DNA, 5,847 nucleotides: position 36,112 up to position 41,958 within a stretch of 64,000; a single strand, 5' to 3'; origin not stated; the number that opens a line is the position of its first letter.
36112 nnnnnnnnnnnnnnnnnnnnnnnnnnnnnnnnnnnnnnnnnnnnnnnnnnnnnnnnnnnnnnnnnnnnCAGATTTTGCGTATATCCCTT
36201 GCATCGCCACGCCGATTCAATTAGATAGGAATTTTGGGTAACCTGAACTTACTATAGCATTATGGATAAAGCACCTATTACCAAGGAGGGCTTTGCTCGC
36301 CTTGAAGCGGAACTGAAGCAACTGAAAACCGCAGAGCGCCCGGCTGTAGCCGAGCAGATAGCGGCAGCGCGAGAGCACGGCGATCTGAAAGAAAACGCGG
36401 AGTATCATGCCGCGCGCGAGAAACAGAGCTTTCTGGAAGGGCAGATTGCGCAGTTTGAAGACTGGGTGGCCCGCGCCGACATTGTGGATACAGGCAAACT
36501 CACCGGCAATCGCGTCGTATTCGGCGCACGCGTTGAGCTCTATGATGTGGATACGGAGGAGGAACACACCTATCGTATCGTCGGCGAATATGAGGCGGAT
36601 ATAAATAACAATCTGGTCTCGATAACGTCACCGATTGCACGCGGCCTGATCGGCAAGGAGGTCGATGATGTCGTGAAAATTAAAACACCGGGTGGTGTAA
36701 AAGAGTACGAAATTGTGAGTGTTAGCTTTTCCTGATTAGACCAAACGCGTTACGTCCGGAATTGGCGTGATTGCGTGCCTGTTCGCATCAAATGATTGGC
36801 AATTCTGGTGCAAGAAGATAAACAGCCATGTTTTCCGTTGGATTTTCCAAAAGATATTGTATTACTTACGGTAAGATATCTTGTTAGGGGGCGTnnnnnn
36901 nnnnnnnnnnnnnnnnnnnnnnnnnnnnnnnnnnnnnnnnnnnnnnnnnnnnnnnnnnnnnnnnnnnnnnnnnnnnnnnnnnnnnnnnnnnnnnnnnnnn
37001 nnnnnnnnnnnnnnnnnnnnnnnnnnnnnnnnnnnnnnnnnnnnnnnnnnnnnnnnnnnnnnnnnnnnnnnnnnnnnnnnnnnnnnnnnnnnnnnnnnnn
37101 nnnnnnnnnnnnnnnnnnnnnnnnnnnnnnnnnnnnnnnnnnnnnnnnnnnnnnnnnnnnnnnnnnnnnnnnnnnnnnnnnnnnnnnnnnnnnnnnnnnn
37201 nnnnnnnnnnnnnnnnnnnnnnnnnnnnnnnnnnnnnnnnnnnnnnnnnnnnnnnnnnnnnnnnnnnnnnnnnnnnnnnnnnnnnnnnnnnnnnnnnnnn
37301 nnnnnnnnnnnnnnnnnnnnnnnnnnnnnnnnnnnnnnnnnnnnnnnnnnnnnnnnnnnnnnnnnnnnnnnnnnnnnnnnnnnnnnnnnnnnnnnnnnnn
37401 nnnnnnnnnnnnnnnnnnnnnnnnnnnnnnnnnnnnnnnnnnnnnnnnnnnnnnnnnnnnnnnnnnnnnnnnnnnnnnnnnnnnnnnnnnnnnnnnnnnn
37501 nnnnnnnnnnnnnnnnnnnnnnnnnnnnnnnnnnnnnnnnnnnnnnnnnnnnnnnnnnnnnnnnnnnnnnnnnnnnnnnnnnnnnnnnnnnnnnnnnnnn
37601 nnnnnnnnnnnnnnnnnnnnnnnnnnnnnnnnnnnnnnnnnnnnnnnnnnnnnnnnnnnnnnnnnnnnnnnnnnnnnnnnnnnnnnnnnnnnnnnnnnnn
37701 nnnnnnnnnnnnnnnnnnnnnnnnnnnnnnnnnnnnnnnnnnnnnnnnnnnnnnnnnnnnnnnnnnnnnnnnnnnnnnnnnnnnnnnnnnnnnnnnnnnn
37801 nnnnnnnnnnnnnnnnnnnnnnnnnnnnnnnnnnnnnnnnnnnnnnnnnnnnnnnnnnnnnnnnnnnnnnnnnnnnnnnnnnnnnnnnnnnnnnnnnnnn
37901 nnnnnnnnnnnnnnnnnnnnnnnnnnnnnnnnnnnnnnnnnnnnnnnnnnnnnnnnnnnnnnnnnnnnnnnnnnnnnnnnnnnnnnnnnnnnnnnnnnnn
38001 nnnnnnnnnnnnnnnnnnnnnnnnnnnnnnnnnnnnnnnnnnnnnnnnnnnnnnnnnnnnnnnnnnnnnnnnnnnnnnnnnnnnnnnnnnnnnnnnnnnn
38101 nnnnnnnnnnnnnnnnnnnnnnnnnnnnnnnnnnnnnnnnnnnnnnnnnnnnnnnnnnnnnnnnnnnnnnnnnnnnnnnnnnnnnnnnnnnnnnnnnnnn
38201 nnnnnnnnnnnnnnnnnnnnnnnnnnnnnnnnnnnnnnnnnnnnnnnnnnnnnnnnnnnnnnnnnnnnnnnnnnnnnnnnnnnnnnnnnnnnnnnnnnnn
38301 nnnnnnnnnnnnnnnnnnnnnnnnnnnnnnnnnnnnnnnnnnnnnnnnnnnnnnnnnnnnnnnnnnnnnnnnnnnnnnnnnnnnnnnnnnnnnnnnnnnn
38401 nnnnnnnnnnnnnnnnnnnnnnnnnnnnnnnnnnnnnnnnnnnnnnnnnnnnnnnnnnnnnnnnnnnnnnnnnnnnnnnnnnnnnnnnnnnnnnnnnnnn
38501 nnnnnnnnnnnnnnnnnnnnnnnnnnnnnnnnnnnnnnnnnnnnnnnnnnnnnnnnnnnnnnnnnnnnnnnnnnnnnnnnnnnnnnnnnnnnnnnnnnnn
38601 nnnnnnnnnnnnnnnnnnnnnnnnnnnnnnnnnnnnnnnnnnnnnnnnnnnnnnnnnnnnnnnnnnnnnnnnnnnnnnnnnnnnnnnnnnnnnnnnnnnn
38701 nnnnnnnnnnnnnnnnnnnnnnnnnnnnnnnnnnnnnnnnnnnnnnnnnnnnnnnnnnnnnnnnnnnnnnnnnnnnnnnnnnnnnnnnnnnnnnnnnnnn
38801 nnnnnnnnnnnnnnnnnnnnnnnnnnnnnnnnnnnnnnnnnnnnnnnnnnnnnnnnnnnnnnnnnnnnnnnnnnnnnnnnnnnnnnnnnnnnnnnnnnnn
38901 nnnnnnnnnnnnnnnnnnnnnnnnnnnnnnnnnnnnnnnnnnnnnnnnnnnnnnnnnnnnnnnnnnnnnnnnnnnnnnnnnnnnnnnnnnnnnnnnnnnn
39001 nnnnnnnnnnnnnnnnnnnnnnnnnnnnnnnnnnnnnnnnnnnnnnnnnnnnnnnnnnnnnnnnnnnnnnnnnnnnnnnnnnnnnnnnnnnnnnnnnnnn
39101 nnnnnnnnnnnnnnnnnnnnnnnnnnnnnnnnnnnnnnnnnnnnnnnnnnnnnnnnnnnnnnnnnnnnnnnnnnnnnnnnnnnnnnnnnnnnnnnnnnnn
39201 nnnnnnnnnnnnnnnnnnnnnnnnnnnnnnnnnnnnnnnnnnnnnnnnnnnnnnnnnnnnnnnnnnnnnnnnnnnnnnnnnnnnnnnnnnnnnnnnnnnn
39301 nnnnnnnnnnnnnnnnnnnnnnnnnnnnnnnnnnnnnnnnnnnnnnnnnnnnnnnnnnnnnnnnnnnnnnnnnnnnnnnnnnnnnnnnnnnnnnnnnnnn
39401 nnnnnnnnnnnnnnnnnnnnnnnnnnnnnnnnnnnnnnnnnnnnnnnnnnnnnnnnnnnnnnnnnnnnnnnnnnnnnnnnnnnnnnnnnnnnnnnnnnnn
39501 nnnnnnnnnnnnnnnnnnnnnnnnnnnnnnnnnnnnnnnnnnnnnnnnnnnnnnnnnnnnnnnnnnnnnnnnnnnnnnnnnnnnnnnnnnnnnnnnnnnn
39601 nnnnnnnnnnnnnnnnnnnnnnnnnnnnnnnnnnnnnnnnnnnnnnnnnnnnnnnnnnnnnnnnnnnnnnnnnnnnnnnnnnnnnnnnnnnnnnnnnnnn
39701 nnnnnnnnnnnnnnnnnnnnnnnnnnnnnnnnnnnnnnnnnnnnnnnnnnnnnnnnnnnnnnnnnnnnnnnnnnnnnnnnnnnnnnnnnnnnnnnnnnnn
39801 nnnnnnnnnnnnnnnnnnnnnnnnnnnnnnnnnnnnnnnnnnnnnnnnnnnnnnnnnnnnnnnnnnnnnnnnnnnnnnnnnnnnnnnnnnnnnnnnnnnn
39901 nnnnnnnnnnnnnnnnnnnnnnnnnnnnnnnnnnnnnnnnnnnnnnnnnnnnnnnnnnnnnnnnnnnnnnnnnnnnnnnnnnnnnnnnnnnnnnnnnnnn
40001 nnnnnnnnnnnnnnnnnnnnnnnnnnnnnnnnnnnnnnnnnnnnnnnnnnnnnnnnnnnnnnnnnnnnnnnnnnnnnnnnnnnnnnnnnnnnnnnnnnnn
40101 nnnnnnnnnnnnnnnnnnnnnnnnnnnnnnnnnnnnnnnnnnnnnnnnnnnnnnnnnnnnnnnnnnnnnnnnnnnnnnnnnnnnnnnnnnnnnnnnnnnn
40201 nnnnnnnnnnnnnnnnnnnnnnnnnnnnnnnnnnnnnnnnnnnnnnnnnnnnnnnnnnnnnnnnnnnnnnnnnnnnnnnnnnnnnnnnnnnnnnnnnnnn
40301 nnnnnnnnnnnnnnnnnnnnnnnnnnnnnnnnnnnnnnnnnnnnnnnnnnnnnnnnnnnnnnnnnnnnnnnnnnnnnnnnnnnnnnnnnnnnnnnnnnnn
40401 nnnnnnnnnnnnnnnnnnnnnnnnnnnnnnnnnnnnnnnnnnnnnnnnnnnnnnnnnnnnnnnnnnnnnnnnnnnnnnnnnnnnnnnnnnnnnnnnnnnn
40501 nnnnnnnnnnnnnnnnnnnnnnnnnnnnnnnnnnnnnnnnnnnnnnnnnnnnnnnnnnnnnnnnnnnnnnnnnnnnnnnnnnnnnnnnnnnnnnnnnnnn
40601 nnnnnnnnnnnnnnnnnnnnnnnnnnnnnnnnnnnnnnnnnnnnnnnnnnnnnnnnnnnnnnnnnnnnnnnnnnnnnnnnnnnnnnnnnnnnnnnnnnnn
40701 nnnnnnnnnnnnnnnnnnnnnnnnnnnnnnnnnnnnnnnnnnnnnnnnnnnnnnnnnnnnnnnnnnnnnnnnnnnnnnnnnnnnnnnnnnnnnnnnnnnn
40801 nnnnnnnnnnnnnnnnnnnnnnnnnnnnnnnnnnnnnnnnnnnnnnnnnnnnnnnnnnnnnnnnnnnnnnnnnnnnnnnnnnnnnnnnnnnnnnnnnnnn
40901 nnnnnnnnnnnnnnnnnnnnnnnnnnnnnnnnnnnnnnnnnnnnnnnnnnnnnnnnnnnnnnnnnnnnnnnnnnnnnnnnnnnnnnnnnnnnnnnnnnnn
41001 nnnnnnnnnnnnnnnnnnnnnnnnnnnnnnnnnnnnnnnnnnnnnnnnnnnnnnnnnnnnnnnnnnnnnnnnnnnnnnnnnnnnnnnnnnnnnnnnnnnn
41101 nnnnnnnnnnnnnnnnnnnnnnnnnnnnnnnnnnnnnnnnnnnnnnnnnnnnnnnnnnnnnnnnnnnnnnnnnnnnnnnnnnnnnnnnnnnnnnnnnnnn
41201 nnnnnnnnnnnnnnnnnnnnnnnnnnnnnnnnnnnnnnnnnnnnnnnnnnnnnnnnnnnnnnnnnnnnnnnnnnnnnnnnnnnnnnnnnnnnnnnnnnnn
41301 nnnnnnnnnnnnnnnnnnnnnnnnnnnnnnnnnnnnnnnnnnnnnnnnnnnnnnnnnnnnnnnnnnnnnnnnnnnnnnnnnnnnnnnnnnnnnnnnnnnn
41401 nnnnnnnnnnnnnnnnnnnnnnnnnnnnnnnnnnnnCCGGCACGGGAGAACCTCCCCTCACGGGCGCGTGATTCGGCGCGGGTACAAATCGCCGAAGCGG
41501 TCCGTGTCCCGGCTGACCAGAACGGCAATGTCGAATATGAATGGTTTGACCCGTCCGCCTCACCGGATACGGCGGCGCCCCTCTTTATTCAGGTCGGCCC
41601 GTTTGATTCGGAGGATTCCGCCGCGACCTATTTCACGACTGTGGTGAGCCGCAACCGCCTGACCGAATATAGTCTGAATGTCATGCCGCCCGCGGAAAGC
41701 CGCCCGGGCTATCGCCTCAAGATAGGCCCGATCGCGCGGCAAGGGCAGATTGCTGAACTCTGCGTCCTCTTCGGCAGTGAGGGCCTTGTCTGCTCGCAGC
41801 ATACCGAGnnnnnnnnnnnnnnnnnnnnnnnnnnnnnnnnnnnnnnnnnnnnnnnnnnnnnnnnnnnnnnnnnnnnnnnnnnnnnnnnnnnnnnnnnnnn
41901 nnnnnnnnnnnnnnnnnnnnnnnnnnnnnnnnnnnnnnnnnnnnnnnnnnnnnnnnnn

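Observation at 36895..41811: Giant exported ankyrin / ~1150-aa coiled-coil / SPOR protein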

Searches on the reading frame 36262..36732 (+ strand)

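Call 94: search_protein_families(library=ncbifam, proteins=[window:36262-36732:+], max_evalue=0.00001)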
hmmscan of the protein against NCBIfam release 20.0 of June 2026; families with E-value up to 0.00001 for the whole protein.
window:36262-36732:+ (157 aa): 13 families
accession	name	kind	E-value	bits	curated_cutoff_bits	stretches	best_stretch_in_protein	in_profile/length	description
NF001261.0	PRK00226.1-2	equivalog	3.3e-69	231.8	167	1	1-156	1-156/157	transcription elongation factor GreA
NF001264.0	PRK00226.1-5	equivalog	1.2e-64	216.8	180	1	1-156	1-157/158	transcription elongation factor GreA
TIGR01462.1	greA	subfamily_domain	1.4e-57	194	139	1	5-154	1-150/151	transcription elongation factor GreA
NF001263.0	PRK00226.1-4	equivalog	1.5e-50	171.2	145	1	2-155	5-158/160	transcription elongation factor GreA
NF001260.0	PRK00226.1-1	equivalog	1.2e-39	135.6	234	1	5-155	7-157/160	transcription elongation factor GreA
NF002506.1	PRK01885.1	equivalog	3.7e-36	124.2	188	1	4-156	3-154/156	transcription elongation factor GreB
NF011309.0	PRK14720.1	equivalog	1.7e-34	119.1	714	1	7-155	753-901/906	transcription elongation factor GreA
TIGR01461.1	greB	equivalog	1.3e-33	115.9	171.05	1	5-156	4-154/156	transcription elongation factor GreB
NF001262.0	PRK00226.1-3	equivalog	1.2e-26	93.4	161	1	4-147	7-151/165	transcription elongation factor GreA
NF004969.0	PRK06330.1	equivalog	7.6e-25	87.6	697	1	7-151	570-709/718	transcript cleavage factor/unknown domain fusion protein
NF004973.0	PRK06342.1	equivalog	9.4e-15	54.7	159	1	6-154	31-159/160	transcription elongation factor GreA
NF004548.0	PRK05892.1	equivalog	3.2e-11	43.4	126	1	4-155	6-155/158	nucleoside diphosphate kinase regulator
NF004396.0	PRK05753.1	equivalog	5.1e-10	39.3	109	1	62-148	32-118/137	nucleoside diphosphate kinase regulator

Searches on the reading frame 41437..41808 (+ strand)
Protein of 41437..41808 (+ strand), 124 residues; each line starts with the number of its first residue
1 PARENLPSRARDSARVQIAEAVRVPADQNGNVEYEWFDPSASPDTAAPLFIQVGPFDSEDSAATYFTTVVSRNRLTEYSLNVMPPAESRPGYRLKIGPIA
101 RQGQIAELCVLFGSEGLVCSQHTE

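Call 7: search_protein_families(library=pfam, proteins=[window:41437-41808:+], max_evalue=10)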
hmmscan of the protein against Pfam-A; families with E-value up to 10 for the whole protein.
seq(124 aa): 1 family
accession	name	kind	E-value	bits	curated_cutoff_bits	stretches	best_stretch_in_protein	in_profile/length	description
PF05036.18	SPOR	-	0.055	14.2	21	1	50-109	6-61/76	SPOR domain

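Call 8: search_solved_structures(query=window:41437-41808:+, max_evalue=10)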
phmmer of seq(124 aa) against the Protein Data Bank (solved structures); distinct sequences matched with E-value up to 10: 0.

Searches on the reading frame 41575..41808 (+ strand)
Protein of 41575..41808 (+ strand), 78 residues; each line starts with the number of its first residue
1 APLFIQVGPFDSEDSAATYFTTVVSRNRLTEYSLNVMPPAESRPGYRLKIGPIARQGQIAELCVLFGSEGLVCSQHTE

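Call 7: search_protein_families(library=pfam, proteins=[window:41575-41808:+], max_evalue=10)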
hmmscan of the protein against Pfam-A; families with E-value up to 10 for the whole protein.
seq(78 aa): 1 family
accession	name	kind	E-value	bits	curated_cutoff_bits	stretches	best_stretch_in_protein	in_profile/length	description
PF05036.18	SPOR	-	0.023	15.5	21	1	4-63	6-61/76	SPOR domain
